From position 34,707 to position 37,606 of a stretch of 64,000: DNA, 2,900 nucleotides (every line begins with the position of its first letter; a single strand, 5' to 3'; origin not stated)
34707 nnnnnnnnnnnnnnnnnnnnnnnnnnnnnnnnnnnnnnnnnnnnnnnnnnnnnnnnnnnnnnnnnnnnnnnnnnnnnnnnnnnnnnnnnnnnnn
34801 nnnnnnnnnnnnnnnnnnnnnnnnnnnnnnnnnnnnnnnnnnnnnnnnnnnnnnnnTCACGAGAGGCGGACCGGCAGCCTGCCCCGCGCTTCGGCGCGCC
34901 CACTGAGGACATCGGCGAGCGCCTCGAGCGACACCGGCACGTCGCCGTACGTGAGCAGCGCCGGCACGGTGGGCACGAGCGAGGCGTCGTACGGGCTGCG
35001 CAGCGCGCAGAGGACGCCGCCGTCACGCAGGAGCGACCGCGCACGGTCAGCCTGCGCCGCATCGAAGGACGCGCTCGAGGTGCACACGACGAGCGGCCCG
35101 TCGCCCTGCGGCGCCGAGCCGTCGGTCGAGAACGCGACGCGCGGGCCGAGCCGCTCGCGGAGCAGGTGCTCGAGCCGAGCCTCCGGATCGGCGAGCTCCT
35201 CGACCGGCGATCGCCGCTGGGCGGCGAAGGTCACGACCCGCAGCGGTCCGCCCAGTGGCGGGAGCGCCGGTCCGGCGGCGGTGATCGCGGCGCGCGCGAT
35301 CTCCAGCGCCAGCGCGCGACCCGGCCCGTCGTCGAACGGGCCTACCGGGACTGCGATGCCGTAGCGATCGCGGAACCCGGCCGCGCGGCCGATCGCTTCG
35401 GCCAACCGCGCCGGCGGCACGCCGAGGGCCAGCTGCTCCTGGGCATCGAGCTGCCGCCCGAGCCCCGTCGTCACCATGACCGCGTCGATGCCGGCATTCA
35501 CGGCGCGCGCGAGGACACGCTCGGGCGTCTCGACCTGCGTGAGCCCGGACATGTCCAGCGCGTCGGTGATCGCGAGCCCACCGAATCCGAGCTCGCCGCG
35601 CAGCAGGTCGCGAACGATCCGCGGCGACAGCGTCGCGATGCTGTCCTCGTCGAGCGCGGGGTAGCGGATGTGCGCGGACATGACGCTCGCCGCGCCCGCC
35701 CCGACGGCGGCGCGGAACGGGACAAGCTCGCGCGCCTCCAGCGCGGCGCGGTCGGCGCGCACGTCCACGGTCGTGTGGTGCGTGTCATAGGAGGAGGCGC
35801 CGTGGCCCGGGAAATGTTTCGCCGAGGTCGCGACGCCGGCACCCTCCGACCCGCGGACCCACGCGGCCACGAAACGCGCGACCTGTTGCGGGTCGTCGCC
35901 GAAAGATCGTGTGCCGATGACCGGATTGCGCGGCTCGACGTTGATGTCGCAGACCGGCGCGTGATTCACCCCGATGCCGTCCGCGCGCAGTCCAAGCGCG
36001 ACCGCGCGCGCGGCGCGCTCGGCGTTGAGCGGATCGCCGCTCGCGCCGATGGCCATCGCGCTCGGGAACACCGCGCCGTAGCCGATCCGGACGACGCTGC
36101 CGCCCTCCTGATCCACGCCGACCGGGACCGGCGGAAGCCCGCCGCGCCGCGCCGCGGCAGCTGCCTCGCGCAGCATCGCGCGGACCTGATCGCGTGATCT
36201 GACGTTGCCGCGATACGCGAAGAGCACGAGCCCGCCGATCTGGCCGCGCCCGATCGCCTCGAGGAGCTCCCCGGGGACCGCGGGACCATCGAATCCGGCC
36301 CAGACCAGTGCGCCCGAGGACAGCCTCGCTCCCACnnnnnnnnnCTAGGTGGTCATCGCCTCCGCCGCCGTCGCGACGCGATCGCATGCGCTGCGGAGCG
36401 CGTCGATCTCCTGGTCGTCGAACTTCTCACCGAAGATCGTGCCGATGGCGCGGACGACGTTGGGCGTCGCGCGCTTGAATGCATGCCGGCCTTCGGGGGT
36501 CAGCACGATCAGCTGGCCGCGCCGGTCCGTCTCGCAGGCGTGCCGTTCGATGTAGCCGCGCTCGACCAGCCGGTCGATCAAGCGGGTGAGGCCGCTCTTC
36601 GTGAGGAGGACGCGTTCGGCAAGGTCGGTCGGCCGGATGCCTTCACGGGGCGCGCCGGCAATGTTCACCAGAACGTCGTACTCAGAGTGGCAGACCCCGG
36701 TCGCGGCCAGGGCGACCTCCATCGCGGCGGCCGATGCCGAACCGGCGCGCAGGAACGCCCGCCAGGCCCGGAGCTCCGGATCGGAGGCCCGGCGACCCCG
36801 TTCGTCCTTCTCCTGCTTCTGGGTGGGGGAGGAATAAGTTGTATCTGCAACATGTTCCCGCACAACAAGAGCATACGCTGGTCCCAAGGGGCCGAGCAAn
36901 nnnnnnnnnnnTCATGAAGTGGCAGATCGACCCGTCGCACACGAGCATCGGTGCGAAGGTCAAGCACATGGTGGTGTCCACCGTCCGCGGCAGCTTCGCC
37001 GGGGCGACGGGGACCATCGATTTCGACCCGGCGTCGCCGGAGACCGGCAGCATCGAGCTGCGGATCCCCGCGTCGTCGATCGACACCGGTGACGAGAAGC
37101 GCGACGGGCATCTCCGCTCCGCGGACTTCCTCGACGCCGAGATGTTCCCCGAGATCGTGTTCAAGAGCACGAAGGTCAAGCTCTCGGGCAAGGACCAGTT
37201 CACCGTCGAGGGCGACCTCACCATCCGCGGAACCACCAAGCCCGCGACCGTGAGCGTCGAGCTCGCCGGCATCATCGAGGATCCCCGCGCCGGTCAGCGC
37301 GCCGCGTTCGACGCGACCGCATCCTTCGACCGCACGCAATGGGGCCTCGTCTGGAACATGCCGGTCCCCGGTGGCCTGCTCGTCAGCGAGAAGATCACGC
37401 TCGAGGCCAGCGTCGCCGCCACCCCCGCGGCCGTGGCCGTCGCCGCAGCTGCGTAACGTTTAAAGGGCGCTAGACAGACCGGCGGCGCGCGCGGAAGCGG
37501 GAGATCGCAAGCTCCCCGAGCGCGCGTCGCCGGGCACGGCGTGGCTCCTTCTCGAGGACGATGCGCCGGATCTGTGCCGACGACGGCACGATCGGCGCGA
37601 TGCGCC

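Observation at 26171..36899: Compact, near-complete MurNAc / anhydro-MurNAc recycling locus with paired NagZ paralogs and unusual accessory enzymes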

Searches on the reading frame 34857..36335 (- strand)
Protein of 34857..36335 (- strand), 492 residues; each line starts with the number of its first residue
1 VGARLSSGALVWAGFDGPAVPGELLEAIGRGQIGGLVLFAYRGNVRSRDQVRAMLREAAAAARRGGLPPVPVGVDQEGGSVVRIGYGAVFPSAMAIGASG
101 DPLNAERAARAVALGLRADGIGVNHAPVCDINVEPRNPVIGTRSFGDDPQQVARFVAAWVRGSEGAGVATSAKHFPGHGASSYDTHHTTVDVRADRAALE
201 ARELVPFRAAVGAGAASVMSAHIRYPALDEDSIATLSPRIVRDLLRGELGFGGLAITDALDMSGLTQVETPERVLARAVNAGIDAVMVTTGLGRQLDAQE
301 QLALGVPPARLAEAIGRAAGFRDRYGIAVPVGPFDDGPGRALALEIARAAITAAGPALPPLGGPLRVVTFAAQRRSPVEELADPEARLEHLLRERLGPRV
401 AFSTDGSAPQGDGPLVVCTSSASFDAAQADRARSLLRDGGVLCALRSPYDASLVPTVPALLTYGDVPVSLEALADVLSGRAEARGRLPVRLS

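Call 7: search_protein_families(library=pfam, proteins=[window:34857-36335:-])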
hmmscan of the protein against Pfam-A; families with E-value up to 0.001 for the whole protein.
window:34857-36335:- (492 aa): 1 family
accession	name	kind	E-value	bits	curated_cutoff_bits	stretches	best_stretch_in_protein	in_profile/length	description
PF00933.27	Glyco_hydro_3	-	5.9e-67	226.8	27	1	25-291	21-284/316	Glycosyl hydrolase family 3 N terminal domain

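Call 8: search_protein_families(library=ncbifam, proteins=[window:34857-36335:-])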
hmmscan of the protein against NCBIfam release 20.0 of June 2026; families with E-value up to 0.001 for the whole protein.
window:34857-36335:- (492 aa): 8 families
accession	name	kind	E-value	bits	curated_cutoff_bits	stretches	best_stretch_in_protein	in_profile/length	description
NF003740.0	PRK05337.1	equivalog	1.7e-49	168.8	207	1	25-291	19-283/340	beta-N-acetylhexosaminidase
NF052329.1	XyloArabinsidase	equivalog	2.4e-20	72.2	1050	1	87-285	108-304/750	beta-xylosidase/alpha-l-arabinosidase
NF052331.1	Bet13-16Glucosase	equivalog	3.4e-19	68.5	1330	1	87-293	93-302/750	exo-beta-d-1,3/1,6-glucosidase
NF011678.0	PRK15098.1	equivalog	1.3e-16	60.2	666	1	24-292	68-324/765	beta-glucosidase BglX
NF041579.1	betaxyl_Flavo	equivalog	3.8e-13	48.5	1350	1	56-269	54-267/716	beta-xylosidase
NF052330.1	BetGlucosiCelf0468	equivalog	3.9e-13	48.5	1300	1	71-260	40-224/817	beta-d-glucosidase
NF041776.1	xylosidase_Xyl3A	equivalog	1.5e-06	26.5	1250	1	127-302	118-293/846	xylan 1,4-beta-xylosidase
NF041610.1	alph_arabinopyran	equivalog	2.7e-06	25.9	1300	1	89-258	60-222/738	exo-alpha-(1->6)-L-arabinopyranosidase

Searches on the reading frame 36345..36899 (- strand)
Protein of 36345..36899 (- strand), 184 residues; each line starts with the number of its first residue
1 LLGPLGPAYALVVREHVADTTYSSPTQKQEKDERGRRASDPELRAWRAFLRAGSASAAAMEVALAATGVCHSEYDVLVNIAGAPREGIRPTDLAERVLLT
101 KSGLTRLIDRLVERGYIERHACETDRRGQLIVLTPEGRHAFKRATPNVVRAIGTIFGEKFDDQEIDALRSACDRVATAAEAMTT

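Call 7: search_protein_families(library=pfam, proteins=[window:36345-36899:-])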
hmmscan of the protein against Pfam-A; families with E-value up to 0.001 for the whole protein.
window:36345-36899:- (184 aa): 7 families
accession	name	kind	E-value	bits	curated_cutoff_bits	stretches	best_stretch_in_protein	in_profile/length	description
PF12802.13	MarR_2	-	6.6e-15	55.5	27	1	72-127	6-60/61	MarR family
PF01047.28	MarR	-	8.4e-11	42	24.6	1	73-127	5-57/59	MarR family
PF13601.12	HTH_34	-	1.4e-05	25.6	27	1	86-147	13-75/80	Winged helix DNA-binding domain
PF13463.12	HTH_27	-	7.4e-05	23.4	22.2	1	76-137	8-68/68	Winged helix DNA-binding domain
PF09339.16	HTH_IclR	-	7.4e-05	22.9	22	1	81-119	13-50/52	IclR helix-turn-helix domain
PF13412.12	HTH_24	-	8.8e-05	22.4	21.9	1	87-118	17-48/48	Winged helix-turn-helix DNA-binding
PF25213.1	HVO_A0261_N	-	0.00082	19.6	35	0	86-139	23-69/86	HVO_A0261 N-terminal domain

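Call 8: search_protein_families(library=ncbifam, proteins=[window:36345-36899:-])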
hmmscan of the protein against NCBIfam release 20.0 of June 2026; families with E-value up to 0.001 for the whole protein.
window:36345-36899:- (184 aa): 12 families
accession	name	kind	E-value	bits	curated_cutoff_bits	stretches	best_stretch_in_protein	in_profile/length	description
NF053777.1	Saro0803TransReg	equivalog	6.5e-11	42.1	200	1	85-175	49-138/140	Saro_0803 family transcriptional regulator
TIGR04472.1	reg_rSAM_mob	hypoth_equivalog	2.4e-09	37.4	240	1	86-181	44-138/141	radical SAM mobile pair system MarR family transcriptional regulator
NF052638.1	TransRegOhrRVib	equivalog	8.6e-09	35.2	200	1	69-177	35-138/141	transcriptional regulator OhrR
NF008565.1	PRK11512.1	equivalog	1.4e-08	34.8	240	1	67-143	36-110/144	multiple antibiotic resistance transcriptional regulator MarR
NF045593.1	bilirub_TF_BilQ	equivalog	2.7e-08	33.6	125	1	87-174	44-130/135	bilirubin utilization transcriptional regulator BilQ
TIGR02337.1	HpaR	equivalog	3.1e-08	33.5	121.2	1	50-163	7-117/130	homoprotocatechuate degradation operon regulator HpaR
NF002926.0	PRK03573.1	equivalog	1.6e-07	31.4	120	1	71-173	31-131/144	transcriptional regulator SlyA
NF050133.1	TransRegFabT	equivalog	3.1e-07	30.8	200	1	87-171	43-126/138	fatty acid biosynthesis transcriptional regulator FabT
NF008122.0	PRK10870.1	equivalog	6.1e-07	29.3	157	1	64-170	48-153/176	transcriptional repressor MprA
NF041230.1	BagL_FevM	exception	2.4e-05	24.4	230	1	91-171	58-141/145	MarR family transcriptional regulator BagL/FevM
NF052438.1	TransRegRv0880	equivalog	4.7e-05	23.2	220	1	85-175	45-135/143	Rv0880 family HTH-type transcriptional regulator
NF053610.1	Sso10a_fam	subfamily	0.00066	19.7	60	1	72-139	2-62/64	Sso10a family chromatin protein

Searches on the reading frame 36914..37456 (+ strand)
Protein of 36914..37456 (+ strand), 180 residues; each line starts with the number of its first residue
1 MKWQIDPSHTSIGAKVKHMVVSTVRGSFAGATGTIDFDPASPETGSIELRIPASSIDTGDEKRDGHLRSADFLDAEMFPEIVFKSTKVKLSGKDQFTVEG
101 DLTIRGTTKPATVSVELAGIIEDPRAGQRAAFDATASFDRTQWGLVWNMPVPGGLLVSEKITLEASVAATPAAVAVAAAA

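Call 11: search_protein_families(library=pfam, proteins=[window:36914-37456:+])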
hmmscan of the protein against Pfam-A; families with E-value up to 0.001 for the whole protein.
window:36914-37456:+ (180 aa): 1 family
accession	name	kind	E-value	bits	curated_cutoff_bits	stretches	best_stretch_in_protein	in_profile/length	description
PF04264.18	YceI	-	1.2e-49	168.9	23.7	1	3-168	1-149/150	YceI-like domain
